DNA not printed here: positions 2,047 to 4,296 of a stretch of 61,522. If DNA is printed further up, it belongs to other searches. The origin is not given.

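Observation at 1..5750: Non-Pyl MttB-family methyltransferase operon with no corrinoid protein, coupled to a TMADH-type flavoprotein, a ThDP enzyme and an FAD oxidoreductase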

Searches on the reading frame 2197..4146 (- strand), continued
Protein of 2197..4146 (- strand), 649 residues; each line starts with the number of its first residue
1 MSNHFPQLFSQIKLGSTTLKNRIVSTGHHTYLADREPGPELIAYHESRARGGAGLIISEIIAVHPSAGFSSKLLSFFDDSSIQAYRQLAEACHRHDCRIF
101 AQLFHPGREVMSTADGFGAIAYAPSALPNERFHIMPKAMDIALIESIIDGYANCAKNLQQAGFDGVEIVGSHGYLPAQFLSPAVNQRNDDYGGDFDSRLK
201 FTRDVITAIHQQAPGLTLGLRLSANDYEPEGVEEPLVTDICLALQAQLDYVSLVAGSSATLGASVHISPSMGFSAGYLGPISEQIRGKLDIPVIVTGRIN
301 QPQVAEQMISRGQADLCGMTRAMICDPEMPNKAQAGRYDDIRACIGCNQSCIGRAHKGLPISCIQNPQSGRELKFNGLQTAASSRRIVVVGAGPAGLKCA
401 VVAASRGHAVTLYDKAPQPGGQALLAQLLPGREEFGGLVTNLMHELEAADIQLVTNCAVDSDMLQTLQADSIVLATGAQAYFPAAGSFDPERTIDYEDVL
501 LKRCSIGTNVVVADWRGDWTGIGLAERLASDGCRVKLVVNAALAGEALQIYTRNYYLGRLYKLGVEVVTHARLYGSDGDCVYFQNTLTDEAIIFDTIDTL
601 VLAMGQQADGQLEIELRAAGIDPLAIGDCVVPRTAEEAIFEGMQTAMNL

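Call 81: search_dna_similar(query=window:2197-4146:-, collection=plasmids, mode=protein, max_rows=30, max_evalue=1e-60)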
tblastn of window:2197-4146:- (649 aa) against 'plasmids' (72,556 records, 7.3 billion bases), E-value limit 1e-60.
Records with a match: 225; places in all: 244; records where one place covers at least 80% of the query: 211.
Best place of each record, by identity: <60% 225.
By first word of the organism name: Rhizobium 75; Shinella 11; Ralstonia 11; Sinorhizobium 10; Streptomyces 8; Rhodococcus 7; Ensifer 7; Haladaptatus 5; Burkholderia 5; Azospirillum 5; and 51 more.
By predicted mobility (MOB-suite, as given by PLSDB): non-mobilizable 142; conjugative 50; mobilizable 33.
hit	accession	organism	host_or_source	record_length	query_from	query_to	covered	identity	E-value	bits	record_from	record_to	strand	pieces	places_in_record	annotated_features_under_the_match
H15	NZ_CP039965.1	Pseudorhodobacter turbinis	single bacterial isolate,Turban shell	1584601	5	643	98%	51.5%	0e+0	624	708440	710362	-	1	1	record has no annotation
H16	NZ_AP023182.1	Paraburkholderia sp. PGU19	Physopelta gutta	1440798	4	649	100%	49.9%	0e+0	633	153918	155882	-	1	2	record has no annotation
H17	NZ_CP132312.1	Shinella zoogloeoides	Homo sapiens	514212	5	649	99%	49.3%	0e+0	607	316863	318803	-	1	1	FAD-dependent oxidoreductase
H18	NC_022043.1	Paracoccus aminophilus JCM 7686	-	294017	5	643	98%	49.8%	0e+0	595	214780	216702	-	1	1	FAD-dependent oxidoreductase | cupin domain-containing protein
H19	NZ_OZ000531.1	Shinella sp. WSC3-e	-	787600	5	649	99%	49.2%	0e+0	594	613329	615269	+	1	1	FAD-dependent oxidoreductase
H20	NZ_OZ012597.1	Shinella sp. WSD5-1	-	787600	5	649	99%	49.2%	0e+0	594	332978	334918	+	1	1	FAD-dependent oxidoreductase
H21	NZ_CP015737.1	Shinella sp. HZN7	-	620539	5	649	99%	49.2%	0e+0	591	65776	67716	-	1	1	FAD-dependent oxidoreductase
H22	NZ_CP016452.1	Sinorhizobium sp. RAC02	Microbial isolate,Algal phycosphere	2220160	2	649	100%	48.9%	0e+0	600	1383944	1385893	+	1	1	none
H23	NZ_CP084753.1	Roseateles sp. XES5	Xenopus laevis,bacterial culture,swab ...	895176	1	649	100%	48.7%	0e+0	589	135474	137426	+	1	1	FAD-dependent oxidoreductase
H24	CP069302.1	Shinella sp. PSBB067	monoisolate,Minnesota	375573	1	649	100%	48.5%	0e+0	591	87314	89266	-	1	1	FAD-dependent oxidoreductase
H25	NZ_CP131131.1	Shinella zoogloeoides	isolate,Activated charcoal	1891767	2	649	100%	48.5%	0e+0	610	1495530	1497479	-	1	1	none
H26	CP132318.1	Shinella sumterensis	Homo sapiens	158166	5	643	98%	48.5%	0e+0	591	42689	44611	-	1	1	NADH:flavin oxidoreductase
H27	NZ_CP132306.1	Shinella sumterensis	Homo sapiens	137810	5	643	98%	48.5%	0e+0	591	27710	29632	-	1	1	NADH:flavin oxidoreductase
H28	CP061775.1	Ochrobactrum sp. MT180101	Water,Breeding wastewater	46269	5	643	98%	48.4%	0e+0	590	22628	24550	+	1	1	FAD-dependent oxidoreductase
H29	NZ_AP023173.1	Rhodococcus qingshengii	-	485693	5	649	99%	47.5%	0e+0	584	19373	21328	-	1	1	FAD-dependent oxidoreductase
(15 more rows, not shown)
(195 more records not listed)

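Call 82: get_annotated_region(hit=H21, flank=9000)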
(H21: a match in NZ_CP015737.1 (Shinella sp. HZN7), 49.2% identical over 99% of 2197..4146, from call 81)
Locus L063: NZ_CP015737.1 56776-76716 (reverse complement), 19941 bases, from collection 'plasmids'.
description: Shinella sp. HZN7 plasmid pShin-01, complete sequence
organism: Shinella sp. HZN7 (NCBI taxid 879274)
taxonomy: Bacteria; Pseudomonadota; Alphaproteobacteria; Hyphomicrobiales; Rhizobiaceae; Shinella; Shinella sp. HZN7
host: -; source: -; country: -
typing (MOB-suite, as given by PLSDB): non-mobilizable
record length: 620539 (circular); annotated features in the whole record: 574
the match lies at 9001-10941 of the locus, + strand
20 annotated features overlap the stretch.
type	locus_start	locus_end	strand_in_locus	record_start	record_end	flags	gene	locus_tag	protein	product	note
CDS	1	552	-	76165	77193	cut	-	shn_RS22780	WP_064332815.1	ABC transporter ATP-binding protein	-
CDS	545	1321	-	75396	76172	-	-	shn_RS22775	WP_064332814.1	ABC transporter permease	GO:0055085 - transmembrane transport [Evidence IEA]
CDS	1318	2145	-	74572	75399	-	-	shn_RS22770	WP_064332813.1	ABC transporter permease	GO:0055085 - transmembrane transport [Evidence IEA]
CDS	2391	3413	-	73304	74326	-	-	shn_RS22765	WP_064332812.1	ABC transporter substrate-binding protein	-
CDS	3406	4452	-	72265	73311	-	-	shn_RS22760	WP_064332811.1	LacI family DNA-binding transcriptional regulator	GO:0006351 - DNA-templated transcription [Evidence IEA]; GO:0045892 - negative regulation of DNA-templated ...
CDS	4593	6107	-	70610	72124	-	-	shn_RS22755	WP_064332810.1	M81 family metallopeptidase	-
CDS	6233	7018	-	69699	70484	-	-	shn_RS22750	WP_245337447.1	transporter substrate-binding domain-containing protein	-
CDS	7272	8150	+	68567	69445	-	-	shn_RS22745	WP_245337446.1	LysR family transcriptional regulator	GO:0006355 - regulation of DNA-templated transcription [Evidence IEA]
CDS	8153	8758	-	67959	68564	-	-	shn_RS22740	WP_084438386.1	cupin domain-containing protein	-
CDS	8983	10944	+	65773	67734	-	-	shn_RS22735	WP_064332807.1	FAD-dependent oxidoreductase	-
CDS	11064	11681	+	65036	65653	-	-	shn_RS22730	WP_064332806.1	cupin domain-containing protein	-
CDS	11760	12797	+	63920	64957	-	-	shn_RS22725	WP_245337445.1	extracellular solute-binding protein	-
CDS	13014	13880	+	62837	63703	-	-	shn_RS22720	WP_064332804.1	ABC transporter permease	GO:0055085 - transmembrane transport [Evidence IEA]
CDS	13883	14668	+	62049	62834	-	-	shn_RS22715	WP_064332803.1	ABC transporter permease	GO:0055085 - transmembrane transport [Evidence IEA]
CDS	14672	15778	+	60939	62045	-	-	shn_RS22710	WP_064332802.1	ABC transporter ATP-binding protein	-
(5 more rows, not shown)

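Call 83: get_annotated_region(hit=H18, flank=9000)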
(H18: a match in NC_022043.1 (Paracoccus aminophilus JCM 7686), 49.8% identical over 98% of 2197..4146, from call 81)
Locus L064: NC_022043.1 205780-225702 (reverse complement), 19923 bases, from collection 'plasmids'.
description: Paracoccus aminophilus JCM 7686 plasmid pAMI5, complete sequence
organism: Paracoccus aminophilus JCM 7686 (NCBI taxid 1367847)
taxonomy: Bacteria; Pseudomonadota; Alphaproteobacteria; Rhodobacterales; Paracoccaceae; Paracoccus; Paracoccus aminophilus; Paracoccus aminophilus JCM 7686
host: -; source: -; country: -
typing (MOB-suite, as given by PLSDB): non-mobilizable; replicon rep_cluster_360
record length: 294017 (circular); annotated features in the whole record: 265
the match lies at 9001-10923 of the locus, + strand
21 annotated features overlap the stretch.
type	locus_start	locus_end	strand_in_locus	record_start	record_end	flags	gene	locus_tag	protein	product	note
CDS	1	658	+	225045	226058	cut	-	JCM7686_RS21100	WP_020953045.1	ABC transporter permease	GO:0055085 - transmembrane transport [Evidence IEA]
CDS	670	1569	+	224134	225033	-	nikC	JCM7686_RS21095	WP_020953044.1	nickel transporter permease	-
CDS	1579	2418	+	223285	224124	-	-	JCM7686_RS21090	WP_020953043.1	ABC transporter ATP-binding protein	-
CDS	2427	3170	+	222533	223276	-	-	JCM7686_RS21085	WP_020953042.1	ABC transporter ATP-binding protein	-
CDS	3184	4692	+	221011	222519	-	-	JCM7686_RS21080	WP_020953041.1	serine hydrolase domain-containing protein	-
CDS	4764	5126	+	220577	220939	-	-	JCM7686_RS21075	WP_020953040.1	diacylglycerol kinase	GO:0008654 - phospholipid biosynthetic process [Evidence IEA]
CDS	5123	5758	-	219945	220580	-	-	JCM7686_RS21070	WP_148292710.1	DsbA family protein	-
CDS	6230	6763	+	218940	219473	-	-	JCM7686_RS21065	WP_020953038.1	GNAT family N-acetyltransferase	-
CDS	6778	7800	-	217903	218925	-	-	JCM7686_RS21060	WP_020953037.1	asparaginase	-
CDS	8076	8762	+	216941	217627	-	aqpZ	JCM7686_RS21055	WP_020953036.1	aquaporin Z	GO:0006833 - water transport [Evidence IEA]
CDS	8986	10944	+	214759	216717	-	-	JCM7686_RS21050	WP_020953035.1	FAD-dependent oxidoreductase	-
CDS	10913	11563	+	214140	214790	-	-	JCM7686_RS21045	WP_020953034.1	cupin domain-containing protein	-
CDS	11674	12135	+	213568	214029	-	-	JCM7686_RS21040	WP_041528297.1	hypothetical protein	-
CDS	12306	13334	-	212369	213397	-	-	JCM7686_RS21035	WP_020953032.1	proline racemase family protein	-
CDS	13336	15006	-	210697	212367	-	-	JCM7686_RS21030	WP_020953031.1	aconitase family protein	-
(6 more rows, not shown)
